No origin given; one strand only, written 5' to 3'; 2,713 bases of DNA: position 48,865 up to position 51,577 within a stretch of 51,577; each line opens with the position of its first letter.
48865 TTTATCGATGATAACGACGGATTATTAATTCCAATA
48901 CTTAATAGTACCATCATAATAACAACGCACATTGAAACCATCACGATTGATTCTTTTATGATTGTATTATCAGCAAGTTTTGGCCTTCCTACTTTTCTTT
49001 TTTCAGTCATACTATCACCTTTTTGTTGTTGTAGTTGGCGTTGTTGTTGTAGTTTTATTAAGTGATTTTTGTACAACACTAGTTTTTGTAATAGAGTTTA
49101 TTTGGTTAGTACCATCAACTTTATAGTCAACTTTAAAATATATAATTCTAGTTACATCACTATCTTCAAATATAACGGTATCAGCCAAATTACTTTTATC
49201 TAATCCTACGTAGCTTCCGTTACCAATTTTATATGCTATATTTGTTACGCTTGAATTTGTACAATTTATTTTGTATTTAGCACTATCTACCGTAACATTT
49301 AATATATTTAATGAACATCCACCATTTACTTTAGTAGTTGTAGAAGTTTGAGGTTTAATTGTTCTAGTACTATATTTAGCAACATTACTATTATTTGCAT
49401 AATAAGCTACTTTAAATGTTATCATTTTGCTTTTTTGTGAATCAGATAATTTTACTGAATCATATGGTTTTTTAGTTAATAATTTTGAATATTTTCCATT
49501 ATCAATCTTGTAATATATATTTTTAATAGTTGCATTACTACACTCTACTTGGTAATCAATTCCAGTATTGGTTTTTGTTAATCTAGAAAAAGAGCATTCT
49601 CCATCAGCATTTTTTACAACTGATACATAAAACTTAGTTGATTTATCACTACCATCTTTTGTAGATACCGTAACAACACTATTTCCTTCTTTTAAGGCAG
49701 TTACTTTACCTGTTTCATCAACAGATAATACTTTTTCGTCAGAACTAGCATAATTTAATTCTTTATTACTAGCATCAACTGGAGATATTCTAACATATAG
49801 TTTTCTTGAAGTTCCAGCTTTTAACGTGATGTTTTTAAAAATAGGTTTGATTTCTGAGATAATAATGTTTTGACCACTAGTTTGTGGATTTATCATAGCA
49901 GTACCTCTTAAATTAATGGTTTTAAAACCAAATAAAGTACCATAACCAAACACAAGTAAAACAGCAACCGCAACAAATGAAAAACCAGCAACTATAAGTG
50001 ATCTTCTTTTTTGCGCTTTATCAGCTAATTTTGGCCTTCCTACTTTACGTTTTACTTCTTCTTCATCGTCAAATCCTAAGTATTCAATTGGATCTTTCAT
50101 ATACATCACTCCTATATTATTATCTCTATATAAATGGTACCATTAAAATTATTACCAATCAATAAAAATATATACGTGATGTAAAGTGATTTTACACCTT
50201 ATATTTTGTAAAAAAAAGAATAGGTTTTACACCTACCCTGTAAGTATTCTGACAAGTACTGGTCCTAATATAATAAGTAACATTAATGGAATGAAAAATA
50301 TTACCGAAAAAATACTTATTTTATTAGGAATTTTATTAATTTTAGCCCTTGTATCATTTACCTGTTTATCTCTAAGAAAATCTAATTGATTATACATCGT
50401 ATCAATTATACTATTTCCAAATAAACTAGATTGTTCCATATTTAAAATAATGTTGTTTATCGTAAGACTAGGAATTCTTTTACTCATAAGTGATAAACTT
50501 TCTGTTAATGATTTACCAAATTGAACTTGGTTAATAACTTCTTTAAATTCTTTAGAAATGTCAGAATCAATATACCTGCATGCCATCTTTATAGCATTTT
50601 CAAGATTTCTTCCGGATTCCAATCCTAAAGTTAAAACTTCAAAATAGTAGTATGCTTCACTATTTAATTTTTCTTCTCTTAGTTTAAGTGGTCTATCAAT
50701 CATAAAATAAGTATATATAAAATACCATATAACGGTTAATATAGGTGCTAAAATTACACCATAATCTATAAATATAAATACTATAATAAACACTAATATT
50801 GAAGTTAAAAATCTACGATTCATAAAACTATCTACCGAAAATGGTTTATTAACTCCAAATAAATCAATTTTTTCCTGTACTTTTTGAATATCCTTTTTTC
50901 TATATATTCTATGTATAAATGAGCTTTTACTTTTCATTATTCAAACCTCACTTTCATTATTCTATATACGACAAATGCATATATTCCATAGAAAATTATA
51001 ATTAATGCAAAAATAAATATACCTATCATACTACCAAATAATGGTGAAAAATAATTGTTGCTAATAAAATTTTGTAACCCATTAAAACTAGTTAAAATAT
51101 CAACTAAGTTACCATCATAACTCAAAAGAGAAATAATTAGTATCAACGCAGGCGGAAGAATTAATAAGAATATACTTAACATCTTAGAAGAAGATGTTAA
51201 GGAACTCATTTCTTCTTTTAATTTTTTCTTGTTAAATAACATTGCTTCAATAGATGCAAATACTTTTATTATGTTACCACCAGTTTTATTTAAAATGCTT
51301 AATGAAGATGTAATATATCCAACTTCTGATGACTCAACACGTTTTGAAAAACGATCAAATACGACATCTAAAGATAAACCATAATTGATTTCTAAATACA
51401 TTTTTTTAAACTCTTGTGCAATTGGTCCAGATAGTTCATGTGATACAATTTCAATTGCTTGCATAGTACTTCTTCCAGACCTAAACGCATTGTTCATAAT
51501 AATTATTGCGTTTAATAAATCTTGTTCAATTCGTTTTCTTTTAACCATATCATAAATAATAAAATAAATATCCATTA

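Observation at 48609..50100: Portable N-terminal module 'basic-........-TM' on four unrelated surface proteins, followed by (K/R)-G in three; two lie directly behind tadB-tadC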

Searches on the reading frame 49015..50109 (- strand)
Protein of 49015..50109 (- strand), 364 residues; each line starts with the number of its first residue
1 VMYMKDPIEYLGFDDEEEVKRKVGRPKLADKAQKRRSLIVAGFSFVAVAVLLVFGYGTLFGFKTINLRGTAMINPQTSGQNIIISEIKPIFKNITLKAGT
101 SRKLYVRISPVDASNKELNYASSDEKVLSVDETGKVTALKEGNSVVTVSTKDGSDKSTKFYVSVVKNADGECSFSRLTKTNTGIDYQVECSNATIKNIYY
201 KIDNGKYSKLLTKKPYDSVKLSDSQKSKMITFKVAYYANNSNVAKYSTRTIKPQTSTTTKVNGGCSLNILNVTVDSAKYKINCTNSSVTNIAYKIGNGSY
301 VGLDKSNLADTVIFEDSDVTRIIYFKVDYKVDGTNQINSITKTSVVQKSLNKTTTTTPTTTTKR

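Call 6: search_protein_families(library=pfam, proteins=[window:49015-50109:-], max_evalue=0.01)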
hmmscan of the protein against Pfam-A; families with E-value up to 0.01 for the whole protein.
window:49015-50109:- (364 aa): 2 families
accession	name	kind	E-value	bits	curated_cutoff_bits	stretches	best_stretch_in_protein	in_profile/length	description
PF02368.24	Big_2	-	8.8e-12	45.3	22.8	1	93-159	11-77/79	Bacterial Ig-like domain (group 2)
PF12276.13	DUF3617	-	0.0075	17.5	24.5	0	165-205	32-62/106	Protein of unknown function (DUF3617)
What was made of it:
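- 49015..50100 (-): Gene D (361 aa): the module followed by three tandem Ig-like domains (Big_2 at 83-162, then 168-248 and 261-343) and a Thr-rich tail. Pfam Big_2 E=8.8e-12 (call 6).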

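Call 7: search_protein_families(library=ncbifam, proteins=[window:49015-50109:-], max_evalue=0.01)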
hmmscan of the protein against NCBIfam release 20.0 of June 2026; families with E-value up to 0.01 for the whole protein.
window:49015-50109:- (364 aa): 0 families

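Call 31: find_homologous_proteins(query=window:49015-50100:-, max_evalue=0.001)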
Query window:49015-50100:- (361 aa): 261 proteins with E <= 0.001 among 3903 candidates; the best 120 are listed.
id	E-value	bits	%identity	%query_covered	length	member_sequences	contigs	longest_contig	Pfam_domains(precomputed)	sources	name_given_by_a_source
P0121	2.7e-225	764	100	100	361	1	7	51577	PF02368.25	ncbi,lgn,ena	-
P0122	8.5e-203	690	89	100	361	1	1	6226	PF02368.25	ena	-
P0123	6.3e-143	494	67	96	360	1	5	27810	PF02368.25,PF26918.1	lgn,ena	-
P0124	1.2e-130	453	61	96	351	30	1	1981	PF02368.25,PF26918.1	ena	-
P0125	7.0e-129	448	60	96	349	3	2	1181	PF02368.25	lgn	-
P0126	3.9e-126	439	60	98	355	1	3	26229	PF02368.25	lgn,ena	-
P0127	1.5e-124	433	57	98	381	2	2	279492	PF02368.25,PF26918.1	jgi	-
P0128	5.5e-121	422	58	97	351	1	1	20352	PF02368.25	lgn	-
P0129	1.0e-120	421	58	96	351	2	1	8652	PF02368.25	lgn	-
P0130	1.6e-120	420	56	97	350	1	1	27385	PF02368.25,PF26918.1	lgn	-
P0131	2.6e-120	419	58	97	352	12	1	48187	PF02368.25,PF26918.1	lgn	-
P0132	3.1e-120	419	56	97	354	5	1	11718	PF02368.25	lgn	-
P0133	4.4e-120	419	57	96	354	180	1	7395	PF02368.25,PF26918.1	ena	-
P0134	7.2e-120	418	56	98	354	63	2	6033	PF02368.25,PF26918.1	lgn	-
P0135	4.6e-119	415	55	98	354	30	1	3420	PF02368.25,PF26918.1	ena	-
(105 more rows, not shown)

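Call 47: predict_structure(alignment_id=A5)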
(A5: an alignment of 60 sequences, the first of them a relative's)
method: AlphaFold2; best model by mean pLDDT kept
length: 361 residues; sequences in the alignment: 60
mean_pLDDT: 82.7   pTM: 0.42
mean pLDDT of the five models: 82.7, 82.4, 81.6, 81.5, 81.0
residues with pLDDT >= 90: 209; 70-90: 79; 50-70: 20; < 50: 53
segments of 3 or more residues with pLDDT < 50: 1-19, 54-74, 350-361
pLDDT, mean of each block of 10 residues (from residue 1): 40 42 67 84 84 49 38 60 93 89 91 95 95 94 96 95 83 93 94 96 95 94 93 85 94 69 96 95 95 93 91 91 94 93 81 43 39
secondary structure, 60 per line:
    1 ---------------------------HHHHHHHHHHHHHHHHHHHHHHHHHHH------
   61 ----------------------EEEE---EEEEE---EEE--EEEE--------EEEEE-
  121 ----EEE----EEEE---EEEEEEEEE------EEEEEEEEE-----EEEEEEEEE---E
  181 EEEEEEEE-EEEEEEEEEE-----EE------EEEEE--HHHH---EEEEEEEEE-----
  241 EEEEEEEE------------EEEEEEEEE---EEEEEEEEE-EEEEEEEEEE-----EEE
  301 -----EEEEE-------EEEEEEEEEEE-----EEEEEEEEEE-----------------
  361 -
elements in order: H28-54 E83-86 E90-94 E98-100 E103-106 E115-119 E125-127 E132-135 E139-147 E154-162 E168-176 E180-188 E190-199 E213-217 H220-223 E227-235 E241-248 E261-269 E273-281 E283-292 E298-300 E306-310 E318-328 E334-343
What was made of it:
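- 49903..50100 (-): N-terminal module of D (residues 1-66). It comprises an acidic/basic tail, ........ (50020-50043), a TM helix and N-L-R-G66. AF2 places a helix at 28-54, and residues 54-74, which contain NLRG, have pLDDT <50 (call 47).
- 49015..50100 (-): AF2 mean pLDDT 82.7 (call 47).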

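Call 51: fold_search(model_id=the predicted structure, library=pdb)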
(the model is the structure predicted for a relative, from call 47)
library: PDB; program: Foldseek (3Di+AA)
matches with E <= 10: 1445; with E <= 0.001: 230
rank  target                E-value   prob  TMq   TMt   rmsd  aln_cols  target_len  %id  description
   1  7quz_AAA              1.2e-10  1.00  0.24  0.45  17.1       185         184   19  Crystal structure of the SeMet octameric C-terminal Big_2-CBM56 domains from Paenibacillus illinoisensis (Bacillus c (released 2023-02-01)
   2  7quz_DDD              1.7e-10  1.00  0.24  0.45  16.6       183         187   20  Crystal structure of the SeMet octameric C-terminal Big_2-CBM56 domains from Paenibacillus illinoisensis (Bacillus c (released 2023-02-01)
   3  7r3t_B                1.8e-10  1.00  0.23  0.45  16.9       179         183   20  Crystal structure of the Dimeric C-terminal Big_2-CBM56 domains from Paenibacillus illinoisensis (Bacillus circulans I (released 2023-02-22)
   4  7quz_BBB              3.9e-10  1.00  0.24  0.45  16.7       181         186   20  Crystal structure of the SeMet octameric C-terminal Big_2-CBM56 domains from Paenibacillus illinoisensis (Bacillus c (released 2023-02-01)
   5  9hcj_10               2.2e-07  1.00  0.22  0.07  18.6       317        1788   13  D. discoideum nuclear pore complex (released 2024-12-25)
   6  8bxr                  5.6e-07  1.00  0.25  0.28  12.5       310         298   10  Titin FnIII-domain I109-I111 (I/A4-A/A6) from the MIR region (released 2023-02-15)
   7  5un2                  6.3e-07  1.00  0.26  0.27  10.9       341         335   10  Crystal Structure of Mouse Cadherin-23 EC19-21 with non-syndromic deafness (DFNB12) associated mutation R2029W (released 2018-02-07)
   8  6meq                  7.3e-07  1.00  0.24  0.22  12.8       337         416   12  PcdhgB3 EC1-4 in 50 mM HEPES (released 2019-09-04)
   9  5szp_A                7.7e-07  1.00  0.23  0.21  12.0       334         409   12  Protocadherin Gamma B7 extracellular cadherin domains 1-4 P21 crystal form (released 2016-10-19)
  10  5k8r                  8.5e-07  1.00  0.24  0.22  12.6       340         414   11  Structure of human clustered protocadherin gamma B3 EC1-4 (released 2016-08-24)
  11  5tfk                  1.0e-06  1.00  0.27  0.28  10.4       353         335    9  Crystal Structure of Mouse Cadherin-23 EC19-21 WT (released 2017-12-27)
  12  8d40_B                1.2e-06  1.00  0.20  0.20  21.7       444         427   10  Crystal structure of human CELSR1 EC1-4 (released 2023-08-30)
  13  6qx4_B                1.2e-06  1.00  0.20  0.15  22.5       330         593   14  Structure of the Bacillus anthracis Sap S-layer assembly domain (released 2019-07-31)
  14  5dzy_D                1.4e-06  1.00  0.24  0.21  12.4       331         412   13  Protocadherin beta 8 extracellular cadherin domains 1-4 (released 2016-05-04)
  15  5erp_B                1.7e-06  1.00  0.25  0.22  15.6       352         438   15  Crystal structure of human Desmocollin-2 ectodomain fragment EC2-5 (released 2016-06-15)
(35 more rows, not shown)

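Call 67: find_encoding_contigs(protein=P0360, flank=3000, max_places=3)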
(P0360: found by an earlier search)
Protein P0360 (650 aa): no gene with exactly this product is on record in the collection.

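Call 68: find_encoding_contigs(protein=P0121, flank=2000, max_places=8)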
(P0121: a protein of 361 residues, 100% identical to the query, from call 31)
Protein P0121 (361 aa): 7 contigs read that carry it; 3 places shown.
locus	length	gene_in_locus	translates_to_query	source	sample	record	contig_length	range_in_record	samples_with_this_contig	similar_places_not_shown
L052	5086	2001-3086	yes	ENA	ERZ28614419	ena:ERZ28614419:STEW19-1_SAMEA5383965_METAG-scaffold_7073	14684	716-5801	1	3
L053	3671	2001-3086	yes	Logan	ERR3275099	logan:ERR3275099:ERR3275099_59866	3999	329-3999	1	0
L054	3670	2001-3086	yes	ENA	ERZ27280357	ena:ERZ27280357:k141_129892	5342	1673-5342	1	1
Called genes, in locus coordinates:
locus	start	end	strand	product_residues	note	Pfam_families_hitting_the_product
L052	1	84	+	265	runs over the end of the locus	?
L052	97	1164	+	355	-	PF00482:T2SSF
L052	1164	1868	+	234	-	PF00482:T2SSF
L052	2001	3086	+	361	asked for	PF02368:Big_2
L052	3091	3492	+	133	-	-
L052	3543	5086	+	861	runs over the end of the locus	PF09586:YfhO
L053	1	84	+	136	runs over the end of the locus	?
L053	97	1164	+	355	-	PF00482:T2SSF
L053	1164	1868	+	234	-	PF00482:T2SSF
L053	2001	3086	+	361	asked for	PF02368:Big_2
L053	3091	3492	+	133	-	-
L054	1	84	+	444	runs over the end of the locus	PF00437:T2SSE, PF27713:UCP018868 (weak)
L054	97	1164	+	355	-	PF00482:T2SSF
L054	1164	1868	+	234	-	PF00482:T2SSF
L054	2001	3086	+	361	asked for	PF02368:Big_2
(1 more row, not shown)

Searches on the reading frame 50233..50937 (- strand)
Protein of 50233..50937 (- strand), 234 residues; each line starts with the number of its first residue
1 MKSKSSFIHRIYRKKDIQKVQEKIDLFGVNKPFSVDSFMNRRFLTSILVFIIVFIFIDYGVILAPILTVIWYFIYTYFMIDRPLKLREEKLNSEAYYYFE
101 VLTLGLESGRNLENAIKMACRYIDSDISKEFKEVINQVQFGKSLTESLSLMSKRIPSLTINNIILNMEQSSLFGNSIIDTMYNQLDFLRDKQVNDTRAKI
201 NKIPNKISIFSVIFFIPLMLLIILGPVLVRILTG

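Call 6: search_protein_families(library=pfam, proteins=[window:50233-50937:-], max_evalue=0.01)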
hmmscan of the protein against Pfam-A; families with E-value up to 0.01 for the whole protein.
window:50233-50937:- (234 aa): 1 family
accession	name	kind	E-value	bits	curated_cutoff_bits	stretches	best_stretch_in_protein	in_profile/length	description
PF00482.28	T2SSF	-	4e-13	49.9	25.2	1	100-224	3-124/125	Type II secretion system (T2SS), protein F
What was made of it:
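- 50233..50937 (-): TadC-like platform protein (T2SSF), directly upstream of D. Pfam T2SSF E=4e-13 (call 6).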

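Call 7: search_protein_families(library=ncbifam, proteins=[window:50233-50937:-], max_evalue=0.01)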
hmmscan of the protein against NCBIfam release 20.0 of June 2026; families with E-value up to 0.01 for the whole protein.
window:50233-50937:- (234 aa): 0 families

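Call 15: find_encoding_contigs(protein=window:50233-50937:-, flank=10000, max_places=4)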
Protein window:50233-50937:- (234 aa): 9 contigs read that carry it; 4 places shown.
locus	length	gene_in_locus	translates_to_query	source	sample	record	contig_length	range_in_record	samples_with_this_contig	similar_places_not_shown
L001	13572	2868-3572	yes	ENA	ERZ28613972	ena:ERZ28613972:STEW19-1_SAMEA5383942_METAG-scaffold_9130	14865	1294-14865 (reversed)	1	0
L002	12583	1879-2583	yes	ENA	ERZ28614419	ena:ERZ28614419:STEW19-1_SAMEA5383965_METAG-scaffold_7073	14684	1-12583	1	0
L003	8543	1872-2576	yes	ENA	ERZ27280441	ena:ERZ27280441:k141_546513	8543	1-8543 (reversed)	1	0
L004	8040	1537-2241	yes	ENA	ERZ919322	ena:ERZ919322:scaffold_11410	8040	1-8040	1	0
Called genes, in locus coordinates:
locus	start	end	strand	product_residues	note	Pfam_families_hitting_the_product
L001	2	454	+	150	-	?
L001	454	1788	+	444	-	PF00437:T2SSE, PF27713:UCP018868 (weak)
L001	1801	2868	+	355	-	PF00482:T2SSF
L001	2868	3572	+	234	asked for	PF00482:T2SSF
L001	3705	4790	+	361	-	PF02368:Big_2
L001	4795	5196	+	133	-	-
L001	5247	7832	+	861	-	PF09586:YfhO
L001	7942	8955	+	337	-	-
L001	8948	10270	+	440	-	-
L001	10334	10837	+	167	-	PF12685:SpoIIIAH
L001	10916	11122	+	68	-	PF00196:GerE, PF04545:Sigma70_r4, PF08281:Sigma70_r4_2 (weak), PF08280:HTH_Mga (faint), PF08279:HTH_11 (weak)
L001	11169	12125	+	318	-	PF10646:Germane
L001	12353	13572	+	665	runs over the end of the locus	PF03412:Peptidase_C39, PF00664:ABC_membrane, PF00437:T2SSE (weak), PF00005:ABC_tran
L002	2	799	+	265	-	?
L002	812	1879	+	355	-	PF00482:T2SSF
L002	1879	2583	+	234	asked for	PF00482:T2SSF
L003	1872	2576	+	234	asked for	PF00482:T2SSF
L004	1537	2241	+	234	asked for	PF00482:T2SSF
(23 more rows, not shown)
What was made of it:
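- Checked: Both match public gene calls (calls 15, 68).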

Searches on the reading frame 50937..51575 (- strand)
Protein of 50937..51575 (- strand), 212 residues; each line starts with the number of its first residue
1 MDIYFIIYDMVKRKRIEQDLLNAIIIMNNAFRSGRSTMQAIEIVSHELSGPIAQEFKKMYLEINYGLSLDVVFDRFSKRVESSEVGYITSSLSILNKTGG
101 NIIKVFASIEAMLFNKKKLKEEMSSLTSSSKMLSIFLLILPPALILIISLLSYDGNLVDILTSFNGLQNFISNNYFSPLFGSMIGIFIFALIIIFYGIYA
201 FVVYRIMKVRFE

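Call 6: search_protein_families(library=pfam, proteins=[window:50937-51575:-], max_evalue=0.01)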
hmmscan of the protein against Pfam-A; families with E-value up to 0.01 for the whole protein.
window:50937-51575:- (212 aa): 1 family
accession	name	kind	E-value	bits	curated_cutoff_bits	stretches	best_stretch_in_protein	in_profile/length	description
PF00482.28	T2SSF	-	7.4e-13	49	25.2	1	27-148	5-123/125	Type II secretion system (T2SS), protein F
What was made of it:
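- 50937..51575 (-): TadB-like platform protein (T2SSF), truncated by the end of the window. Related contigs continue upstream with TadA (T2SSE) and a TadZ-like ParA/MinD protein. Pfam T2SSF E=7.4e-13 (call 6).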

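Call 7: search_protein_families(library=ncbifam, proteins=[window:50937-51575:-], max_evalue=0.01)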
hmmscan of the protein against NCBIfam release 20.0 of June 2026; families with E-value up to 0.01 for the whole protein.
window:50937-51575:- (212 aa): 0 families
